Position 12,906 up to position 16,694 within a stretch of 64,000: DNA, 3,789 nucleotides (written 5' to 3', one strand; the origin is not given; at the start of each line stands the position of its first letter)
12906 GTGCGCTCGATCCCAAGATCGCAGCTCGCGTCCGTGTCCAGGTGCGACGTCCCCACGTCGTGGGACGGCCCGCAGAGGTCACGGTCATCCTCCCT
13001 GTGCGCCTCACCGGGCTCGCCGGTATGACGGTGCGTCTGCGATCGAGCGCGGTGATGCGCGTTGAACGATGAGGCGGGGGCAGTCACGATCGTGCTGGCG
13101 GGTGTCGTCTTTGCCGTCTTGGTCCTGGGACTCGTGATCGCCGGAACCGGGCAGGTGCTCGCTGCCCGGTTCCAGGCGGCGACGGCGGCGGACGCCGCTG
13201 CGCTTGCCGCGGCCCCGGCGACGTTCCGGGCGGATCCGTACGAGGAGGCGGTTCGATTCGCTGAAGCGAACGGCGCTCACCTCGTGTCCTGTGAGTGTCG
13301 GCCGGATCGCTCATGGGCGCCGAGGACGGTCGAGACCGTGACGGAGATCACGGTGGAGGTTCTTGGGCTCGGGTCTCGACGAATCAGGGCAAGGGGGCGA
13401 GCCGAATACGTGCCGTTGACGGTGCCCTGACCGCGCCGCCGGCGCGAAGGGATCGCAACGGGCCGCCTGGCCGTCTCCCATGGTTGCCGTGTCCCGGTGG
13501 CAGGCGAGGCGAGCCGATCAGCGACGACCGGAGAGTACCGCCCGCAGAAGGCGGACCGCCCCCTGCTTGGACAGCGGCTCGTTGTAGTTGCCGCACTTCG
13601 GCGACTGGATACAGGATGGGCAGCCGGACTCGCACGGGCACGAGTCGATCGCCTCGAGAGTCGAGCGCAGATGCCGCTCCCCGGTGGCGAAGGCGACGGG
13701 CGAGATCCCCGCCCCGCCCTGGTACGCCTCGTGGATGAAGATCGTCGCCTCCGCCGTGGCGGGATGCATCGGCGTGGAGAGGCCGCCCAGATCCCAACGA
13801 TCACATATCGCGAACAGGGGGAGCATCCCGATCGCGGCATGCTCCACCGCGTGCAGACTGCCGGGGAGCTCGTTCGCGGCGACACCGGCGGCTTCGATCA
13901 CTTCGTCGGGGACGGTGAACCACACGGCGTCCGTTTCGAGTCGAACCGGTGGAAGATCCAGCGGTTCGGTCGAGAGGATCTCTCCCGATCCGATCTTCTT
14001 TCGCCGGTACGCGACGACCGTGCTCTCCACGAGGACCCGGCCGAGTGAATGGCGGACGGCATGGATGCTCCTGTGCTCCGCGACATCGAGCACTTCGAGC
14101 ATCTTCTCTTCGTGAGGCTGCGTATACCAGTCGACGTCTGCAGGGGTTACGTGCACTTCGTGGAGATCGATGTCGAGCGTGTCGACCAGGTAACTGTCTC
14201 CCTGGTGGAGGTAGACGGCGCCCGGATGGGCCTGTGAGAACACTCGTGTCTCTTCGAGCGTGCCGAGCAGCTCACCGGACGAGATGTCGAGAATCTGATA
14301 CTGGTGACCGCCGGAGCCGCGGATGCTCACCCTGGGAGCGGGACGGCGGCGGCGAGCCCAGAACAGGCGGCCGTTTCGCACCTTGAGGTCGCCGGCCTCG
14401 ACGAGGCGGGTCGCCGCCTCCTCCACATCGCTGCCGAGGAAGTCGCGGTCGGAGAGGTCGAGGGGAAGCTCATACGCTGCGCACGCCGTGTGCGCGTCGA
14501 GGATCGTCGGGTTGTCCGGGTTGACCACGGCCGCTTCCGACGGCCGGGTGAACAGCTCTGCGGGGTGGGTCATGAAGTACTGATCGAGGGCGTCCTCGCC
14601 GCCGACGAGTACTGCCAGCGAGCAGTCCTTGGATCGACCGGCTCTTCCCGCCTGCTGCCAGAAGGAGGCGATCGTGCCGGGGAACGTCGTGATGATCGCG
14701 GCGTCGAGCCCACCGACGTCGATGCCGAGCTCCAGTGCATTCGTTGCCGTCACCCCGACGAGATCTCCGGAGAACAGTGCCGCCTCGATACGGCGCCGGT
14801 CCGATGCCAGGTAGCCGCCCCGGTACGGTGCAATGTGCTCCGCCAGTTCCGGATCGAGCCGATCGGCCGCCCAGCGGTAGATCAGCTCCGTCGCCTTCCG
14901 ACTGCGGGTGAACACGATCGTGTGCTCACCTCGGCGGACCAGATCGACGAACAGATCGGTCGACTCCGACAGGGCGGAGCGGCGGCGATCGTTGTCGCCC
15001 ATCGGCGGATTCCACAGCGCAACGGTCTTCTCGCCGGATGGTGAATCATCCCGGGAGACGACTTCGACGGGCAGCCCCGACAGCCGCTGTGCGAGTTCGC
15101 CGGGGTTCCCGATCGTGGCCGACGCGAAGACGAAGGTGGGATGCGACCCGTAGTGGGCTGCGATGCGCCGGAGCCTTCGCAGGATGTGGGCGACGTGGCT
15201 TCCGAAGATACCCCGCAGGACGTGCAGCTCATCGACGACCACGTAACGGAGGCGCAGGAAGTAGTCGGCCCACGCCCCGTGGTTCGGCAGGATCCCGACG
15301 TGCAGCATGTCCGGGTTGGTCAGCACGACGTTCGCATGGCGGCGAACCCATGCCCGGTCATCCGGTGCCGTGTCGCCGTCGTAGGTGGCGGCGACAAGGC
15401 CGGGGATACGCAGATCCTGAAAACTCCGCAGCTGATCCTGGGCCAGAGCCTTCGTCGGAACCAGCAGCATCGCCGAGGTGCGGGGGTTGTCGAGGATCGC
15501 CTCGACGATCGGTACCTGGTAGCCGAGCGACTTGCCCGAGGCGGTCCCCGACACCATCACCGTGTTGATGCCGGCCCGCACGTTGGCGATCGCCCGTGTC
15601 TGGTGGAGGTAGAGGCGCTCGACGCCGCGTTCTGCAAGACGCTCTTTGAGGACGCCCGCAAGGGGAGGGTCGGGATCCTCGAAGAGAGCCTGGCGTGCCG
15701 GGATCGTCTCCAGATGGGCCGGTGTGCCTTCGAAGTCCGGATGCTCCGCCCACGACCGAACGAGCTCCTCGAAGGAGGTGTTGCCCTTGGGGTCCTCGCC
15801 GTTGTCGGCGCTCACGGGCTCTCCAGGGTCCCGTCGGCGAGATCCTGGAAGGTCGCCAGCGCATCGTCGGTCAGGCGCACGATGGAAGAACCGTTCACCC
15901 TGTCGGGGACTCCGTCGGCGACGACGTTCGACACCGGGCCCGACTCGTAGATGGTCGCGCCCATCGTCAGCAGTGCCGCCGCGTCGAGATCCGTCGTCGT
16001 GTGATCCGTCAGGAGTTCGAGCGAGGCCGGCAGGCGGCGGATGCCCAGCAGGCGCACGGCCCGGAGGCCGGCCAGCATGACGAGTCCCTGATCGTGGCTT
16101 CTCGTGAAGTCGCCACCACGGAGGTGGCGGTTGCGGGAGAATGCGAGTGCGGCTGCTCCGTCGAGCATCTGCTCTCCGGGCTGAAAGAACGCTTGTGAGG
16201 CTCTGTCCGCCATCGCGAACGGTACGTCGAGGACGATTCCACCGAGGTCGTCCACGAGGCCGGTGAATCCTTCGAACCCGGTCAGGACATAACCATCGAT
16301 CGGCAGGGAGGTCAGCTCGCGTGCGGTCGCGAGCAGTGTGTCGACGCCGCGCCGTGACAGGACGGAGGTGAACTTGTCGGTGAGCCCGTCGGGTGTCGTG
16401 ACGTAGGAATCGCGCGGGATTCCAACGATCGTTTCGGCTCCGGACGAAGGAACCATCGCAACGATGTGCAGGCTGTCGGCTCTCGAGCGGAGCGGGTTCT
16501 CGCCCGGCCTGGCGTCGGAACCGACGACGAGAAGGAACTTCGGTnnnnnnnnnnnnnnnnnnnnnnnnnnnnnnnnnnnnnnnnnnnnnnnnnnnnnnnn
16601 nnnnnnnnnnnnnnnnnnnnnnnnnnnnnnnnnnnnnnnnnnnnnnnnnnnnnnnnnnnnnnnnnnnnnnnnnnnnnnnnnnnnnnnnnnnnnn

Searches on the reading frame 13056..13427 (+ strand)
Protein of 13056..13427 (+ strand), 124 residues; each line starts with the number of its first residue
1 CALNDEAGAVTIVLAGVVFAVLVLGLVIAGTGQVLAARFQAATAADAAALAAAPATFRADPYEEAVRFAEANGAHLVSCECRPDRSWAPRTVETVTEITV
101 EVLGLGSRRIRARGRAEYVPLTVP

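Call 29: search_protein_families(library=pfam, proteins=[window:13056-13427:+], max_evalue=0.00001)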
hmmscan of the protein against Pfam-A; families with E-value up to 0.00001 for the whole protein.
window:13056-13427:+ (124 aa): 1 family
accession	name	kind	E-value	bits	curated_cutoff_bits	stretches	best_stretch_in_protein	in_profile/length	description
PF13400.11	Tad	-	7.7e-07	29.8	22.3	1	8-53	1-45/47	Putative Flp pilus-assembly TadE/G-like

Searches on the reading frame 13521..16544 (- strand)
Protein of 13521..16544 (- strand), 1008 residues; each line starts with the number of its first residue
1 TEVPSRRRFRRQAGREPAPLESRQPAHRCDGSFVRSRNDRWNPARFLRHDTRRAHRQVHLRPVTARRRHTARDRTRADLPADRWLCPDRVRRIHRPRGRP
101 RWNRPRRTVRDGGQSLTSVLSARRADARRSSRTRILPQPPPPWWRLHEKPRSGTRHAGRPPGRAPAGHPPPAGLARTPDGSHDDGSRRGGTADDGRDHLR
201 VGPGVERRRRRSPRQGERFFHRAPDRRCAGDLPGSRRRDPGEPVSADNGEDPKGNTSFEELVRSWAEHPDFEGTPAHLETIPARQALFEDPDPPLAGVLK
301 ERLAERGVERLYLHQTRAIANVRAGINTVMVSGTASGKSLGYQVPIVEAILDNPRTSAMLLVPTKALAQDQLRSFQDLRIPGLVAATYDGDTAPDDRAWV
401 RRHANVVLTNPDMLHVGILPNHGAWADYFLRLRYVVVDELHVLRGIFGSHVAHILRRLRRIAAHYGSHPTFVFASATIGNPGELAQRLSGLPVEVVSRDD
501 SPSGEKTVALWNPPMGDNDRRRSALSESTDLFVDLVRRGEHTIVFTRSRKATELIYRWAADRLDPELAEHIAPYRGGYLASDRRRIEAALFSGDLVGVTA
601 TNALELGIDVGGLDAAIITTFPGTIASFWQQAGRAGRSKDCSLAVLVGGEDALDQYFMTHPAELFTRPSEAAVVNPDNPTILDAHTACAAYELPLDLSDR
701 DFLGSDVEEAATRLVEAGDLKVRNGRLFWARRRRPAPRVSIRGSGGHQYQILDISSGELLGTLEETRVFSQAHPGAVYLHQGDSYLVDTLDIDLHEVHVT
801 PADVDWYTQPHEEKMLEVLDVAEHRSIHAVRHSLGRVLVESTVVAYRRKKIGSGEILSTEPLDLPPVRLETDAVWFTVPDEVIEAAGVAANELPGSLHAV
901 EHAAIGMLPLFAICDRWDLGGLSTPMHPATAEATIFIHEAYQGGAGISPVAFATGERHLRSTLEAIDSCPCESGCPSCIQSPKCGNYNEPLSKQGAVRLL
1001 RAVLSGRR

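Call 30: search_protein_families(library=pfam, proteins=[window:13521-16544:-], max_evalue=0.00001)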
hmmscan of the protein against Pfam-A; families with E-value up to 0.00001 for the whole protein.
window:13521-16544:- (1008 aa): 4 families
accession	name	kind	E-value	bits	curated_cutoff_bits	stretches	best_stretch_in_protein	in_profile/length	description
PF00270.35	DEAD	-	1.4e-26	93.6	26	1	314-479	3-161/167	DEAD/DEAH box helicase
PF09369.15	MZB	-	1.6e-20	74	24.2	1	900-979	1-80/80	MrfA Zn-binding domain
PF00271.37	Helicase_C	-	3.2e-13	50.3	23.5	1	533-638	7-109/110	Helicase conserved C-terminal domain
PF22982.3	WHD_HRQ1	-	3.6e-11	44.4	27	1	674-743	1-69/70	ATP-dependent helicase HRQ1, winged helix domain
